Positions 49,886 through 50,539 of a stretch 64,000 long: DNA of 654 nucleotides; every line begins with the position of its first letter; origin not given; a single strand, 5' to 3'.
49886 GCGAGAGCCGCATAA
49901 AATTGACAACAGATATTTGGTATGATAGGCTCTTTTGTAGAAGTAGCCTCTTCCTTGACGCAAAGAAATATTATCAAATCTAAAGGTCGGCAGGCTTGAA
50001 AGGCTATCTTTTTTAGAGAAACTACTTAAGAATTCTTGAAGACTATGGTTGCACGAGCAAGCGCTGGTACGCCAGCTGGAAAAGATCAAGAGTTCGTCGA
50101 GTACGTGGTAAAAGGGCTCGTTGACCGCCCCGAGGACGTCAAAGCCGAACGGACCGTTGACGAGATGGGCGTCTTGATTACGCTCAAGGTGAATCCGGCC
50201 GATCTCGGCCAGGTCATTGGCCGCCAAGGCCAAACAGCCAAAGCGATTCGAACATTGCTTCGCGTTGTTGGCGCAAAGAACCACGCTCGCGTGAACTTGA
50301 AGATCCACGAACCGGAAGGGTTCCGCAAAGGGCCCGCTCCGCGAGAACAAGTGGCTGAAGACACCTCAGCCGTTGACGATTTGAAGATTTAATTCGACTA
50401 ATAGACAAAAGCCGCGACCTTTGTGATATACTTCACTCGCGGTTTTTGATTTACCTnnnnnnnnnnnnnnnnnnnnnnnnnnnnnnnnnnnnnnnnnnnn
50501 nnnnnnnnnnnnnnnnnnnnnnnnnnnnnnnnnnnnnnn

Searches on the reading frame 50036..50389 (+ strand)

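Call 76: search_protein_families(library=pfam, proteins=[window:50036-50389:+])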
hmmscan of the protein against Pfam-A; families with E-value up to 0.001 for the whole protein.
window:50036-50389:+ (118 aa): 1 family
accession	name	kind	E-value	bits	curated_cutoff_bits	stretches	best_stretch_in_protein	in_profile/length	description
PF13083.13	KH_KhpA-B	-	3.6e-22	78.5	32.1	1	18-90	1-73/73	KhpA/KhpB, KH domain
